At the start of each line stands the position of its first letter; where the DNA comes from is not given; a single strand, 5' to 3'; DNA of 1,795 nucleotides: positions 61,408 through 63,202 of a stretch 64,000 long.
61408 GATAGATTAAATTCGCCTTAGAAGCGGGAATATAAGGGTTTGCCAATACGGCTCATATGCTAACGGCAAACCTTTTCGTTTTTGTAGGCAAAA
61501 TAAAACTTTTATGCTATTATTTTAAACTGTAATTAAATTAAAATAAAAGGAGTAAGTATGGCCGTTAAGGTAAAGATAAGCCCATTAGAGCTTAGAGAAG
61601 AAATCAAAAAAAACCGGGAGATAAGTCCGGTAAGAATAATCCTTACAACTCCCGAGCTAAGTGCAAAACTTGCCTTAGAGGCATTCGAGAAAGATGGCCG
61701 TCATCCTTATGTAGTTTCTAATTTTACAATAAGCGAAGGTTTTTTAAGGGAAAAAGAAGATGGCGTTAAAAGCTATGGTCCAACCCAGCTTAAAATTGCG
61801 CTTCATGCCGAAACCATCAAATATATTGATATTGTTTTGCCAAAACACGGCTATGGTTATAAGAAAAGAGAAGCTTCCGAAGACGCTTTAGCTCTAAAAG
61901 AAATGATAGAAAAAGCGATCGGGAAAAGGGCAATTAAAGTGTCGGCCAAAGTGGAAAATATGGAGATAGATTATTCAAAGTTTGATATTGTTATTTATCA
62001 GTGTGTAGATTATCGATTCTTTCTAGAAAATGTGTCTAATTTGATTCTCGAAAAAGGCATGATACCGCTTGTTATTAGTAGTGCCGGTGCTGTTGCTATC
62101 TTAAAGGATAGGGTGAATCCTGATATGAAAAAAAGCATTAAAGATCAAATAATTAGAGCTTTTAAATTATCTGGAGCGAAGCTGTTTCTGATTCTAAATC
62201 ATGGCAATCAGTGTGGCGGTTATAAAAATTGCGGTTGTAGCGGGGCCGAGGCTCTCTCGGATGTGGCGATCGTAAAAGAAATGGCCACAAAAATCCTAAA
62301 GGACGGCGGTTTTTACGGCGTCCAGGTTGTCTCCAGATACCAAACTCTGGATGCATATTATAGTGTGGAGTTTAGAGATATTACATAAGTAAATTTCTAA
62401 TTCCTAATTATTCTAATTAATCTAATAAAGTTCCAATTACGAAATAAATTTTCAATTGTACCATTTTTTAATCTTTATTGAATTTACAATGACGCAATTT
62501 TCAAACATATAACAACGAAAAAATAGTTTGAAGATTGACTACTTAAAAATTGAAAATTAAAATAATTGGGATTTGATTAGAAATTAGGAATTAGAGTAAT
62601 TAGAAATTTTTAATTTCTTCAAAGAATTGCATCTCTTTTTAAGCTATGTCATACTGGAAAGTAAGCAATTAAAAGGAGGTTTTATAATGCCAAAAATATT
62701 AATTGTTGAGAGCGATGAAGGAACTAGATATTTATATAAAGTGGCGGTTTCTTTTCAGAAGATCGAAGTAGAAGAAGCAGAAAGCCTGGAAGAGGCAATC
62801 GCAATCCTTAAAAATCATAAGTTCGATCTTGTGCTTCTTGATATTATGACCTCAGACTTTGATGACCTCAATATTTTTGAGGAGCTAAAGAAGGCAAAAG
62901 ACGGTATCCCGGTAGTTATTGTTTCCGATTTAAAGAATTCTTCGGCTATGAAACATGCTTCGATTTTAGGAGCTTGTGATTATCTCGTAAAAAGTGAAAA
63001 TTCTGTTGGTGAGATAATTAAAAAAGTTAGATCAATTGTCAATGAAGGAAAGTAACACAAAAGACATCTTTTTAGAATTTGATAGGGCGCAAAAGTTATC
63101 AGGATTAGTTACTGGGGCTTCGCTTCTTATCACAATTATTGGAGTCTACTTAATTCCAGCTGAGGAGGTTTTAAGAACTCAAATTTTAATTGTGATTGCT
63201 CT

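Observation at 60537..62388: Tandem paralogous proteins with beta-carbonic-anhydrase-like zinc-site motifs next to a two-component pair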

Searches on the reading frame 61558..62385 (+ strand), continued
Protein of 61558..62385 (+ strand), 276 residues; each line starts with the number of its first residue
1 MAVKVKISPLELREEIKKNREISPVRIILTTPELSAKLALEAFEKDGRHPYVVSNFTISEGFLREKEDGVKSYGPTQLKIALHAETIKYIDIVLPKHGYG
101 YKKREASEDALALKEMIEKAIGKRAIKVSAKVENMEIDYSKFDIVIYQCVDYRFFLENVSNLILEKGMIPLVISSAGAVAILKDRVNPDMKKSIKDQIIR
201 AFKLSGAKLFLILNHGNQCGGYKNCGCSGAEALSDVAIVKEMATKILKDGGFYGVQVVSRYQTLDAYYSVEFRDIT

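Call 94: search_solved_structures(query=L011:16056-17291:+, max_evalue=1e-10)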
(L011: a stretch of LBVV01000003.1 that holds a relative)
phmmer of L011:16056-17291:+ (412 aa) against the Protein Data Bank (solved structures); distinct sequences matched with E-value up to 1e-10: 65 (the best 60 are shown).
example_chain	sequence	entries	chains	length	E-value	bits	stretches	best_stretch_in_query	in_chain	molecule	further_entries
5yxy_A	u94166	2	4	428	9e-67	229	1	7-412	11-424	Cytosolic NiFe-hydrogenase, alpha subunit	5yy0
9e1j_B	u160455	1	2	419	1.1e-65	225.4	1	8-412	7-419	Sulfhydrogenase 1 subunit alpha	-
9e15_B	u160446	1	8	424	1.1e-65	225.4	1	8-412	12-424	Sulfhydrogenase 1 subunit alpha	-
9nez_D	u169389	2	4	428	1.2e-65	225.4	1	8-412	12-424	Sulfhydrogenase 1 subunit alpha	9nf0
5odc_F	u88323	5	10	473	4e-52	180.8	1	8-412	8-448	Methyl-viologen reducing hydrogenase subunit A | Methyl-viologen reducing hydrogenase, subunit A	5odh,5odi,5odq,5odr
9sfi_g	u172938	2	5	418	6.8e-41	143.8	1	9-376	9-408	Coenzyme F420-reducing hydrogenase, alpha subunit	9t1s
7t2r_D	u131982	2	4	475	6.8e-38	134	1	8-412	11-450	NiFe hydrogenase large subunit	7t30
5xf9_D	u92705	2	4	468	1.5e-37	132.8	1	9-412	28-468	NAD-reducing hydrogenase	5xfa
9sw2_F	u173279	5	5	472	1.5e-36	129.6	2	8-181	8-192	F420-non-reducing hydrogenase subunit A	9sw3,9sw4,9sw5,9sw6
5jsu_B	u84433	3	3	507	1e-29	107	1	9-180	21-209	Periplasmic [NiFeSe] hydrogenase, large subunit, selenocysteine-containing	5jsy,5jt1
6z8m_B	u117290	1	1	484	1e-28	103.8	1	9-180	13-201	Periplasmic [NiFeSe] hydrogenase, large subunit, selenocysteine-containing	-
6ruc_B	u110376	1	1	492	1.1e-28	103.7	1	9-180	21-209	Periplasmic [NiFeSe] hydrogenase, large subunit, selenocysteine-containing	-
6z8o_B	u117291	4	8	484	1.4e-28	103.3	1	9-180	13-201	Periplasmic [NiFeSe] hydrogenase, large subunit, selenocysteine-containing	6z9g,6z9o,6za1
6ru9_B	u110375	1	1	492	1.5e-28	103.2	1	9-180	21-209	Periplasmic [NiFeSe] hydrogenase, large subunit, selenocysteine-containing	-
3ze6_B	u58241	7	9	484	2.6e-28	102.4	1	9-180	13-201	PERIPLASMIC [NIFESE] HYDROGENASE, LARGE SUBUNIT, SELENOCYS SELENOCYSTEINE-CONTAINING | PERIPLASMIC [NIFESE] HYDROGENASE, LARGE SUBUNIT, SELENOCYSTEINE-CONTAININ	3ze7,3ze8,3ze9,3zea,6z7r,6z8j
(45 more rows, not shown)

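Call 95: search_protein_families(library=padloc, proteins=[window:61558-62385:+], max_evalue=0.1)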
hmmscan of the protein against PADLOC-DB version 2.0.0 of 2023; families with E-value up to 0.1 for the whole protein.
window:61558-62385:+ (276 aa): 0 families

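Call 96: search_protein_families(library=phrogs, proteins=[window:61558-62385:+], max_evalue=0.1)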
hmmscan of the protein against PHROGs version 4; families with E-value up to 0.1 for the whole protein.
window:61558-62385:+ (276 aa): 0 families

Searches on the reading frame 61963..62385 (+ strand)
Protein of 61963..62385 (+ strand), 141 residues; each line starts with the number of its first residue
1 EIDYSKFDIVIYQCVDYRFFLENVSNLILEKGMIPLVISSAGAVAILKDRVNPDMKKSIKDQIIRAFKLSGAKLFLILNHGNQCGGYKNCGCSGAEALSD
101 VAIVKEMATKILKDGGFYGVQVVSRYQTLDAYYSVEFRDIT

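Call 45: search_solved_structures(query=A4, max_evalue=10, show_alignments=3)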
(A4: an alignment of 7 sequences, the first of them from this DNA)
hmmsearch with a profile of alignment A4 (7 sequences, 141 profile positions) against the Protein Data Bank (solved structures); distinct sequences matched with E-value up to 10: 2.
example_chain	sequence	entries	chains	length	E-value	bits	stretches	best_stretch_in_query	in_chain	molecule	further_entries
6y04_A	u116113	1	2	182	0.88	12.5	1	7-94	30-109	Carbonic anhydrase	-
6xmy_A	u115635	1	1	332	0.9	12.5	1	58-89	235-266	4-hydroxythreonine-4-phosphate dehydrogenase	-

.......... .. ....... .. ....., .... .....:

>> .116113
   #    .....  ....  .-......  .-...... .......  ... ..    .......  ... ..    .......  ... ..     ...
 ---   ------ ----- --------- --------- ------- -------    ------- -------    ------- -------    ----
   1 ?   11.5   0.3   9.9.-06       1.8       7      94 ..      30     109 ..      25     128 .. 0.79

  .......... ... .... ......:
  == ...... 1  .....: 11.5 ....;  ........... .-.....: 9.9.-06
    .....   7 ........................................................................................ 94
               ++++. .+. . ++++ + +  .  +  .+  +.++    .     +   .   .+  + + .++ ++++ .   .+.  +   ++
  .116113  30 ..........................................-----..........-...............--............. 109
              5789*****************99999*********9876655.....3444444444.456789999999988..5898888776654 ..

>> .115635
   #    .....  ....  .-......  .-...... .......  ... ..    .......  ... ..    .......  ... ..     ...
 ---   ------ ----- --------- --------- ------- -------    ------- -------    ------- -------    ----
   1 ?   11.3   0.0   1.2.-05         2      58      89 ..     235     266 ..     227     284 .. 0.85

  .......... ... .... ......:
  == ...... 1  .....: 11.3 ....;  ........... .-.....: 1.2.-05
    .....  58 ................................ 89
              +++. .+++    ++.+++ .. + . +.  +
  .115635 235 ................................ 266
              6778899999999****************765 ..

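Call 53: predict_structure(alignment_id=A6)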
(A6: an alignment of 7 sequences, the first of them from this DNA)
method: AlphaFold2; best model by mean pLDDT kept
length: 141 residues; sequences in the alignment: 7
mean_pLDDT: 87.4   pTM: 0.83
mean pLDDT of the five models: 87.4, 72.9, 68.6, 67.3, 67.1
residues with pLDDT >= 90: 74; 70-90: 57; 50-70: 6; < 50: 4
segments of 3 or more residues with pLDDT < 50: 138-141
pLDDT, mean of each block of 10 residues (from residue 1): 92 90 89 94 89 90 97 93 80 83 91 95 88 56 36
secondary structure, 60 per line:
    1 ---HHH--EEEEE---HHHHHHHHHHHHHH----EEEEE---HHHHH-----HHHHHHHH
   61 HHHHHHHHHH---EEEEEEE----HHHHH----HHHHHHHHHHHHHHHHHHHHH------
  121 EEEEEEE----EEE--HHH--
elements in order: E9-13 H17-30 E35-39 H43-47 H53-70 E74-80 H85-89 H94-114 E121-127 E132-134

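Call 56: fold_search(model_id=the predicted structure, library=pdb)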
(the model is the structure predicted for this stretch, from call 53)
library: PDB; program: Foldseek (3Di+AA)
matches with E <= 10: 1309; with E <= 0.001: 0
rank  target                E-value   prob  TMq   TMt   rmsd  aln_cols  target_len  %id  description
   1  1g5c_A                1.0e-03  1.00  0.49  0.42  11.6       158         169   12  CRYSTAL STRUCTURE OF THE 'CAB' TYPE BETA CLASS CARBONIC ANHYDRASE FROM METHANOBACTERIUM THERMOAUTOTROPHICUM (released 2001-04-04)
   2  6gwu_D                2.5e-03  1.00  0.54  0.40   7.3       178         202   12  Carbonic anhydrase CaNce103p from Candida albicans (released 2018-11-07)
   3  4rxy                  3.3e-03  0.99  0.53  0.38   6.5       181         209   12  Crystal Structure of the Beta Carbonic Anhydrase psCA3 isolated from Pseudomonas aeruginosa (released 2015-06-24)
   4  5bq1                  3.9e-03  1.00  0.53  0.38   7.1       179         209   12  Capturing Carbon Dioxide in beta Carbonic Anhydrase (released 2015-10-28)
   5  7coi_A                3.9e-03  1.00  0.54  0.39   5.5       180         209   13  Crystal structure of the b-carbonic anhydrase CafA of the fungal pathogen Aspergillus fumigatus (released 2020-10-14)
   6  7coj_A                5.1e-03  1.00  0.58  0.41   5.2       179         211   13  Crystal structure of the b-carbonic anhydrase CafA of the fungal pathogen Aspergillus fumigatus (released 2020-10-14)
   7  3mf3_D                5.4e-03  1.00  0.58  0.40   4.9       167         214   13  Cobalt(II)-Substituted Haemophilus influenzae B-Carbonic Anhydrase (released 2011-04-20)
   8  3e3i_G                5.4e-03  0.99  0.49  0.35   6.1       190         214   12  H. influenzae beta-carbonic anhydrase, variant G41A with 100 mM bicarbonate (released 2009-08-18)
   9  3e3i_D                6.2e-03  0.99  0.50  0.36   5.8       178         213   12  H. influenzae beta-carbonic anhydrase, variant G41A with 100 mM bicarbonate (released 2009-08-18)
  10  3e3i_L                7.1e-03  0.98  0.49  0.36   5.9       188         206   11  H. influenzae beta-carbonic anhydrase, variant G41A with 100 mM bicarbonate (released 2009-08-18)
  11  3e28_D                7.5e-03  0.99  0.58  0.42   6.0       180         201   12  H. influenzae beta-carbonic anhydrase, variant Y181F (released 2009-06-02)
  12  3e28_F                8.0e-03  0.98  0.49  0.36   6.0       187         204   11  H. influenzae beta-carbonic anhydrase, variant Y181F (released 2009-06-02)
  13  3e3i_I                8.6e-03  0.99  0.59  0.42   5.8       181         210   11  H. influenzae beta-carbonic anhydrase, variant G41A with 100 mM bicarbonate (released 2009-08-18)
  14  2a8c_A                1.3e-02  0.99  0.58  0.39   5.7       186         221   12  Haemophilus influenzae beta-carbonic anhydrase (released 2006-04-18)
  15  3e2x_A                1.3e-02  0.97  0.49  0.40   5.6       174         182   11  H. influenzae beta-carbonic anhydrase, variant V47A (released 2009-08-18)
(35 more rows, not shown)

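Call 85: search_protein_families(library=pfam, alignment_id=A4, max_evalue=10)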
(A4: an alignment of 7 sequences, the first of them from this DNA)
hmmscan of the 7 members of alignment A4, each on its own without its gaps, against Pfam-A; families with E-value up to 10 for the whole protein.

A. member 1, seq(141 aa): 1 family
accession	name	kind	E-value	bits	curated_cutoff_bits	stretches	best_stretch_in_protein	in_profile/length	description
PF18662.7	HTH_56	-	0.039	14.4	26.2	1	92-125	34-71/111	Cch helix turn helix domain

B. families by the number of members that match (of 7 scanned): 8 families
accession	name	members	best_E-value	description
PF20608.4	Phage_tube_C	1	0.016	Phage tail tube protein C-terminal domain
PF18662.7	HTH_56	1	0.039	Cch helix turn helix domain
PF20542.4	DUF6757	1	0.053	Family of unknown function (DUF6757)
PF00606.23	Glycoprotein_B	1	0.079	Herpesvirus Glycoprotein B ectodomain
PF05098.17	LEF-4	1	0.2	Late expression factor 4 (LEF-4)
PF20393.3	Pro_CA_2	1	0.2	Putative carbonic anhydrase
PF09139.17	Tam41_Mmp37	1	0.34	Phosphatidate cytidylyltransferase, mitochondrial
PF22973.2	GWD1_pHisD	1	0.41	Alpha-glucan water dikinase, phosphohistidine-like domain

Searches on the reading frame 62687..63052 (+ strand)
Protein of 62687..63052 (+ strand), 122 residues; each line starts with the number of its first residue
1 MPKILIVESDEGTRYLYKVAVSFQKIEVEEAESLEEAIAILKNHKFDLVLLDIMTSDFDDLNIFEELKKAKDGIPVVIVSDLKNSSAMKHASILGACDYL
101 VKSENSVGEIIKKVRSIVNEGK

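Call 4: search_protein_families(library=pfam, proteins=[window:62687-63052:+], max_evalue=1)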
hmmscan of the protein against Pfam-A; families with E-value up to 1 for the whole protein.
window:62687-63052:+ (122 aa): 8 families
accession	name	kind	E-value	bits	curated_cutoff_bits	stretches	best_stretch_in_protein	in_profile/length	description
PF00072.30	Response_reg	-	1.3e-17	64.4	30.2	1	4-113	1-109/111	Response regulator receiver domain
PF03709.21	OKR_DC_1_N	-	0.007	17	29.3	1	24-117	16-107/111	Orn/Lys/Arg decarboxylase, N-terminal domain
PF00448.28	SRP54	-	0.013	15.6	22.7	1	18-74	56-112/196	SRP54-type protein, GTPase domain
PF06490.17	FleQ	-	0.015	16.1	22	1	3-89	1-82/108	Flagellar regulatory protein FleQ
PF02310.24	B12-binding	-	0.03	14.6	32.1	1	30-78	40-86/121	B12 binding domain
PF23198.2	PDE8A_N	-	0.063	13.6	29.6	1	25-94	34-104/147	PDE8A-like, N-terminal domain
PF00462.30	Glutaredoxin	-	0.12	13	22.9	0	37-80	15-56/60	Glutaredoxin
PF00532.27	Peripla_BP_1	-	0.19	11.6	22.2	1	22-82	33-90/281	Periplasmic binding proteins and sugar binding domain of LacI family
